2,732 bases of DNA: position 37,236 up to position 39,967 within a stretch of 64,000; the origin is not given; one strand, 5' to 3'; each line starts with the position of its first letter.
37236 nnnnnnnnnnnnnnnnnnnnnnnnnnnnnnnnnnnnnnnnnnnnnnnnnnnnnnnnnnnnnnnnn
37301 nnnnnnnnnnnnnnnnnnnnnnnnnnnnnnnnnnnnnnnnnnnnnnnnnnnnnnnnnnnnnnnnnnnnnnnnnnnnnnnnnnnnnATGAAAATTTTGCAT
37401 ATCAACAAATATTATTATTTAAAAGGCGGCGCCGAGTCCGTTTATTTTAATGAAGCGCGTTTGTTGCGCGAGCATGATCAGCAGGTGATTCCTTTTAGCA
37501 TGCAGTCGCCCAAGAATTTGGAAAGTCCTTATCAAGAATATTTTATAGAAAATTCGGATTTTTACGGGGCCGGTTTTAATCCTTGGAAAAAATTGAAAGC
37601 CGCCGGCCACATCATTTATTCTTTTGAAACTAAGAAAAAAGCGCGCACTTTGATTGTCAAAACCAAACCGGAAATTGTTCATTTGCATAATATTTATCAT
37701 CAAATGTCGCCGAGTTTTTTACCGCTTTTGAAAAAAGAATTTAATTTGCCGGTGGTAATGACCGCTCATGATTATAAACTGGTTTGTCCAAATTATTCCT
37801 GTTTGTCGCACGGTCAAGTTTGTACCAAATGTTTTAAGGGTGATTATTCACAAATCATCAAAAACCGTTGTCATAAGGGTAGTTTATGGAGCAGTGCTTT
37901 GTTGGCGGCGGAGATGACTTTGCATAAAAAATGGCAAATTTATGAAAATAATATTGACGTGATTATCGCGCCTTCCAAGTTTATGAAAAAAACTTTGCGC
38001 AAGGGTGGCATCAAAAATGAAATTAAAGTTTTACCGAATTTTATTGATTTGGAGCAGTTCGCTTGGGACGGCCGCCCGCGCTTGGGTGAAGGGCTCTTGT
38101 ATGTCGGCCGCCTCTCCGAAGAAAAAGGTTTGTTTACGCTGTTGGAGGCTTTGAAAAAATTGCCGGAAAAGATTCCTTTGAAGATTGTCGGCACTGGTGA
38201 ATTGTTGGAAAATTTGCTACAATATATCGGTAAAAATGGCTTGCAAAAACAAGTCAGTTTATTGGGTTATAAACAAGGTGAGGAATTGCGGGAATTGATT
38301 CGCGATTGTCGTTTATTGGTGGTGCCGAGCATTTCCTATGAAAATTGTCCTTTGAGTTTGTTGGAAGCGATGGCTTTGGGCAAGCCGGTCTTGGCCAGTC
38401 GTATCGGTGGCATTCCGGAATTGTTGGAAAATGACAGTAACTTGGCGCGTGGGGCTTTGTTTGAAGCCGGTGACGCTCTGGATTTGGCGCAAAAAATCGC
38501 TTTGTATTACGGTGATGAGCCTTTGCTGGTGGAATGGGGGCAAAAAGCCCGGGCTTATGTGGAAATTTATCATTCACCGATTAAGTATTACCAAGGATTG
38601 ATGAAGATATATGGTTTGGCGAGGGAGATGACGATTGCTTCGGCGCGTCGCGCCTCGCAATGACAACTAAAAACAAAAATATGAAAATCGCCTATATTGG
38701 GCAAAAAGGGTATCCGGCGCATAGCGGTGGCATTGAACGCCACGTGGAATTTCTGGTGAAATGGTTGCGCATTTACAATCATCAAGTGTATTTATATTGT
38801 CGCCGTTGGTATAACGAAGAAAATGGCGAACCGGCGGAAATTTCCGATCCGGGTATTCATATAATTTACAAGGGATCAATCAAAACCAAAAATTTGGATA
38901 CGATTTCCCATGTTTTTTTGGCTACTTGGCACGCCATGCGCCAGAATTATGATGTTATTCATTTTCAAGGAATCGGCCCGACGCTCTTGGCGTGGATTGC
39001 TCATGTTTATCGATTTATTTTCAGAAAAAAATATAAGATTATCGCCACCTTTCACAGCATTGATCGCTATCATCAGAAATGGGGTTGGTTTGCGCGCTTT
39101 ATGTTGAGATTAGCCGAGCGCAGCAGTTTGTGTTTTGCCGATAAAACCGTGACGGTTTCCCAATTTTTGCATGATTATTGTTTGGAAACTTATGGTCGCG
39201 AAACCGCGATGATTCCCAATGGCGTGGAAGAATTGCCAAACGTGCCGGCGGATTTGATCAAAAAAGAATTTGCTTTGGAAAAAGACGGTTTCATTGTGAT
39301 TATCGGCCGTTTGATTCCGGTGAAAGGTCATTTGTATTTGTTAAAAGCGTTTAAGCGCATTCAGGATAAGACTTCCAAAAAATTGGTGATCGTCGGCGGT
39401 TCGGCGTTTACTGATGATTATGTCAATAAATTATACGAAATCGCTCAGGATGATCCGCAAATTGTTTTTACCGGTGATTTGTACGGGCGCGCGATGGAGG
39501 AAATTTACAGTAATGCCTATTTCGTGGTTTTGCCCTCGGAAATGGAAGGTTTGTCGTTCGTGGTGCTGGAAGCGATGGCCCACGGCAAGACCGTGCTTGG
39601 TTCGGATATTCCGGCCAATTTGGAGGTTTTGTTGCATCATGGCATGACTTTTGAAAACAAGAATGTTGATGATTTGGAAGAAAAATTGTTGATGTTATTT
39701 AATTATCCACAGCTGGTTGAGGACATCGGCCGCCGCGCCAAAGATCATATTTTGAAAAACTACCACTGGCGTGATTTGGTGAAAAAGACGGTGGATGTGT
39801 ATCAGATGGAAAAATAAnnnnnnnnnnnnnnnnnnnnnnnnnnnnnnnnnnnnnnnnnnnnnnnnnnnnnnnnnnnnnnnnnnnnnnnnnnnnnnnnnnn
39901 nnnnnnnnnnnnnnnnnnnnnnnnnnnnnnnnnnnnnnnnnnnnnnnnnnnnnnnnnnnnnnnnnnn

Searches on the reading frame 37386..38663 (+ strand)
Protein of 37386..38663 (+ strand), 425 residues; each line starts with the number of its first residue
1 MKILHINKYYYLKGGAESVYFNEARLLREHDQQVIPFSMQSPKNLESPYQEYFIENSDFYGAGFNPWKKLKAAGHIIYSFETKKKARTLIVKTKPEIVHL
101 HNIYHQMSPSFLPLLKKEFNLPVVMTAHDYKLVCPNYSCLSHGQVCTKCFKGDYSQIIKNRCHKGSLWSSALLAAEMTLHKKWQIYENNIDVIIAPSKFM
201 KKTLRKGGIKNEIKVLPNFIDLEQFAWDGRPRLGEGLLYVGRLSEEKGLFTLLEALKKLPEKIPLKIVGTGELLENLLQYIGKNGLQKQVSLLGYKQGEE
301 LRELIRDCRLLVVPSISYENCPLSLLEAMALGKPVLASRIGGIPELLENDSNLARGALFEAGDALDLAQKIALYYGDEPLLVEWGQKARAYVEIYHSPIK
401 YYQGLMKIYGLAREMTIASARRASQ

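Call 12: search_protein_families(library=pfam, proteins=[window:37386-38663:+])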
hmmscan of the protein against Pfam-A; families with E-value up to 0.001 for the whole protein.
window:37386-38663:+ (425 aa): 6 families
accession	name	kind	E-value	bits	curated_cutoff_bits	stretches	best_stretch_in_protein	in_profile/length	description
PF00534.26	Glycos_transf_1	-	4.1e-35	121.3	26.4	1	237-389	18-170/172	Glycosyl transferases group 1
PF13692.12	Glyco_trans_1_4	-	1.2e-29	103.8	27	1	237-373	4-138/142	Glycosyl transferases group 1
PF13439.12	Glyco_transf_4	-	5.8e-15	56.2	28.5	1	14-224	2-170/170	Glycosyltransferase Family 4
PF13524.12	Glyco_trans_1_2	-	1.7e-06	28.5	25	1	252-399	5-136/144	Glycosyl transferase-like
PF20706.3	GT4-conflict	-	0.00035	20.1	26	1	289-350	262-323/385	Family 4 Glycosyltransferase in conflict systems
PF13579.12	Glyco_trans_4_4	-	0.00049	20.9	29.7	0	87-218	64-157/158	Glycosyl transferase 4-like domain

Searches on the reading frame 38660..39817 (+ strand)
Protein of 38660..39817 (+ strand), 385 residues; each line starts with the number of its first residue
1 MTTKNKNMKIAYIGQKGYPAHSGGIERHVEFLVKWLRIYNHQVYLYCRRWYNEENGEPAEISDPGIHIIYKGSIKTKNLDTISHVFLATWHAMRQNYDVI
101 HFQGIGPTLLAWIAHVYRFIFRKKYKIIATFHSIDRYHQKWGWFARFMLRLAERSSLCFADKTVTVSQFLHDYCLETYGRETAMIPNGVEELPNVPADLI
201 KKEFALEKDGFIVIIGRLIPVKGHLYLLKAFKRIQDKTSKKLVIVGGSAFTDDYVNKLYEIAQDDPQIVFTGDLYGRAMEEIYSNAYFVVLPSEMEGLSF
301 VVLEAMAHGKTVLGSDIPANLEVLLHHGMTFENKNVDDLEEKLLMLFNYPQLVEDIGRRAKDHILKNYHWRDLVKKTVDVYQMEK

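Call 12: search_protein_families(library=pfam, proteins=[window:38660-39817:+])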
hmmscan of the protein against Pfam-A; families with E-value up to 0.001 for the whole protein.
window:38660-39817:+ (385 aa): 7 families
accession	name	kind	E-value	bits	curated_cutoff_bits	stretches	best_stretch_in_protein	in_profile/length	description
PF00534.26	Glycos_transf_1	-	6.7e-26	91.3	26.4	1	201-362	7-171/172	Glycosyl transferases group 1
PF13692.12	Glyco_trans_1_4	-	1.5e-24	87.3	27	1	212-347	4-140/142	Glycosyl transferases group 1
PF13439.12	Glyco_transf_4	-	7.4e-22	78.6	28.5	1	23-190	2-167/170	Glycosyltransferase Family 4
PF13579.12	Glyco_trans_4_4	-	2.4e-11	44.7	29.7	1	23-188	1-158/158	Glycosyl transferase 4-like domain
PF13524.12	Glyco_trans_1_2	-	1.7e-06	28.5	25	1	240-375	15-140/144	Glycosyl transferase-like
PF09314.17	DUF1972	-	5.5e-05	23.3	25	1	11-187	5-183/186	Domain of unknown function (DUF1972)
PF20706.3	GT4-conflict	-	0.00012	21.6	26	1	160-310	147-306/385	Family 4 Glycosyltransferase in conflict systems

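Call 20: find_encoding_contigs(protein=window:38660-39817:+, flank=4000, max_places=10)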
Protein window:38660-39817:+ (385 aa): no gene with exactly this product is on record in the collection.
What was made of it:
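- Tried and rejected: Exact-protein look-up of the window GT4: not on record (call 20).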

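Call 21: find_homologous_proteins(query=window:38660-39817:+, max_evalue=1e-30)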
Query window:38660-39817:+ (385 aa): 1985 proteins with E <= 1e-30 among 3895 candidates; the best 120 are listed.
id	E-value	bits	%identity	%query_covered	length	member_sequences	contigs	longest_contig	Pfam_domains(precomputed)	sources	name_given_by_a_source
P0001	3.8e-241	818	94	98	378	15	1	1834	PF00534.27,PF13579.13,PF13524.13,PF13439.13,PF13692.13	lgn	-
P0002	2.9e-186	638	72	97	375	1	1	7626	PF00534.27,PF13579.13,PF13439.13,PF09314.18,PF13692.13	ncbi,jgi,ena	-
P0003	1.7e-184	632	71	97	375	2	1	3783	PF00534.27,PF13579.13,PF13439.13,PF13692.13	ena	-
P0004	5.0e-184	630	71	97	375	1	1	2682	PF00534.27,PF13579.13,PF13439.13,PF09314.18,PF13692.13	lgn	-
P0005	3.2e-183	628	73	97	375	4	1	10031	PF00534.27,PF13579.13,PF13439.13,PF13692.13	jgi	-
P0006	1.2e-111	392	50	98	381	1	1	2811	PF00534.27,PF13579.13,PF13439.13,PF09314.18,PF20706.4,PF13692.13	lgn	-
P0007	2.7e-110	388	50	97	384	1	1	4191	PF00534.27,PF13579.13,PF08323.18,PF13524.13,PF13439.13,PF09314.18,PF20706.4,PF13692.13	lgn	-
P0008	5.0e-109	383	50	97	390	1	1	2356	PF00534.27,PF13579.13,PF13524.13,PF13439.13,PF20706.4,PF13692.13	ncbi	ncbi:MAG: glycosyltransferase family 4 protein [Parcubacteria group bacterium]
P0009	1.3e-108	382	49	97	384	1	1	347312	PF00534.27,PF13579.13,PF13439.13,PF09314.18,PF13692.13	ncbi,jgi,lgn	ncbi:MAG: glycosyltransferase family 4 protein [Patescibacteria group bacterium]|jgi:glycosyltransfe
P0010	2.1e-108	381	50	97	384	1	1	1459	PF00534.27,PF13579.13,PF13524.13,PF13439.13,PF09314.18,PF13692.13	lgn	-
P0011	3.7e-108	381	48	98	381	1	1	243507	PF00534.27,PF13579.13,PF13439.13,PF20706.4,PF13692.13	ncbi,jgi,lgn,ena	ncbi:MAG: glycosyltransferase family 4 protein [Patescibacteria group bacterium]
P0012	7.6e-108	379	48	97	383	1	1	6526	PF00534.27,PF13579.13,PF13524.13,PF13439.13,PF20706.4,PF13692.13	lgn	-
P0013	3.1e-106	374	48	97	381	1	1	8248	PF00534.27,PF13579.13,PF13524.13,PF13439.13,PF09314.18,PF20706.4,PF13692.13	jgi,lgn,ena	-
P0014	4.4e-106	374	48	97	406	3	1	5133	PF00534.27,PF13579.13,PF13524.13,PF13439.13,PF20706.4,PF13692.13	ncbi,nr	ncbi:MAG TPA: glycosyltransferase family 4 protein [Patescibacteria group bacterium]|nr:glycosyltran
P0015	7.7e-106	373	49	97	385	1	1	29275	PF00534.27,PF13579.13,PF13524.13,PF13439.13,PF20706.4,PF13692.13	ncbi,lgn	-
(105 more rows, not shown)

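Call 22: find_encoding_contigs(protein=P0001, flank=5000, max_places=10)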
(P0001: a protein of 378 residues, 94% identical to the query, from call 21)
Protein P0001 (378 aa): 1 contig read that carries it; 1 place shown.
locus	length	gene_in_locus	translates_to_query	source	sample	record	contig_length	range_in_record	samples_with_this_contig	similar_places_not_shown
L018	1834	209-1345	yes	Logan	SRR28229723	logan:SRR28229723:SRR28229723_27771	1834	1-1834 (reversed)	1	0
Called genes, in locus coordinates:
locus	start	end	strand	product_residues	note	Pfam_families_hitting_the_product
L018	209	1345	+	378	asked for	PF13439:Glyco_transf_4, PF13524:Glyco_trans_1_2 (faint), PF13579:Glyco_trans_4_4, PF00534:Glycos_transf_1, PF13692:Glyco_trans_1_4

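Call 23: find_encoding_contigs(protein=P0002, flank=5000, max_places=6)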
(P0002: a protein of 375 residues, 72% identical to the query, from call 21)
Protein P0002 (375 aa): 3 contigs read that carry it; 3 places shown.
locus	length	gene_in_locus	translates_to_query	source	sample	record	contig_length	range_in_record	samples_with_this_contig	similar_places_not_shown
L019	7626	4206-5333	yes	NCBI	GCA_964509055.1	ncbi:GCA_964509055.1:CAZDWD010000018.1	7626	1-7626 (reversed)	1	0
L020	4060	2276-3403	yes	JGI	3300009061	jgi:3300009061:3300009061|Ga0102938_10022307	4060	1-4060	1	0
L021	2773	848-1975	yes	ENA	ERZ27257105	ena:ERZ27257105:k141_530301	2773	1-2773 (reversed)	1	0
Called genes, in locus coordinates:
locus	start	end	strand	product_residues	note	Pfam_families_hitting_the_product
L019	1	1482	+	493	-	?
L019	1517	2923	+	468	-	PF04932:Wzy_C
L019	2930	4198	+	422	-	PF13439:Glyco_transf_4, PF00534:Glycos_transf_1, PF13692:Glyco_trans_1_4, PF13524:Glyco_trans_1_2 (weak)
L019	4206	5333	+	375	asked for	PF09314:DUF1972 (weak), PF13439:Glyco_transf_4, PF13579:Glyco_trans_4_4, PF00534:Glycos_transf_1, PF13692:Glyco_trans_1_4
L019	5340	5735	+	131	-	PF03073:TspO_MBR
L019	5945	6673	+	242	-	-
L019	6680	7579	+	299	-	PF01170:UPF0020 (faint), PF02086:MethyltransfD12 (faint), PF13847:Methyltransf_31 (faint), PF01555:N6_N4_Mtase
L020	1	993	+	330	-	?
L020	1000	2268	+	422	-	PF13439:Glyco_transf_4, PF00534:Glycos_transf_1, PF13692:Glyco_trans_1_4, PF13524:Glyco_trans_1_2 (weak)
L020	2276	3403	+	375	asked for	PF09314:DUF1972 (weak), PF13439:Glyco_transf_4, PF13579:Glyco_trans_4_4, PF00534:Glycos_transf_1, PF13692:Glyco_trans_1_4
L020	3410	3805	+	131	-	PF03073:TspO_MBR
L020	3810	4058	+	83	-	?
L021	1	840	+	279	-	?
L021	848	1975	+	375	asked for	PF09314:DUF1972 (weak), PF13439:Glyco_transf_4, PF13579:Glyco_trans_4_4, PF00534:Glycos_transf_1, PF13692:Glyco_trans_1_4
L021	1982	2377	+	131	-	PF03073:TspO_MBR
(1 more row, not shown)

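Call 24: find_encoding_contigs(protein=P0005, flank=5000, max_places=6)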
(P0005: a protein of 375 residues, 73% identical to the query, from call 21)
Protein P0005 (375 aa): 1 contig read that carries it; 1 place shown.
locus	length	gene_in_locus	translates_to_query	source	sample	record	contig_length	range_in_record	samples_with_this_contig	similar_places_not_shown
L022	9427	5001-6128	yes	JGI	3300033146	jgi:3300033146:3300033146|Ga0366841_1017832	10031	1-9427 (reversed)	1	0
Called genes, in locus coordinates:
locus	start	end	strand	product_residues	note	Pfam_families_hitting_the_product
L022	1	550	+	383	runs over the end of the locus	?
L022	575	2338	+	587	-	PF09972:DUF2207, PF20990:DUF2207_C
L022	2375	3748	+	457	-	PF04932:Wzy_C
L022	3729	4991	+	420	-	PF13439:Glyco_transf_4, PF20706:GT4-conflict (weak), PF00534:Glycos_transf_1, PF13692:Glyco_trans_1_4, PF13524:Glyco_trans_1_2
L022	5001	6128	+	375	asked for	PF13439:Glyco_transf_4, PF13579:Glyco_trans_4_4, PF00534:Glycos_transf_1, PF13692:Glyco_trans_1_4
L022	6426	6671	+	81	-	-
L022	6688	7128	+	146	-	-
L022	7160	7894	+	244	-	-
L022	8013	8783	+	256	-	-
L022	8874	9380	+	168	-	-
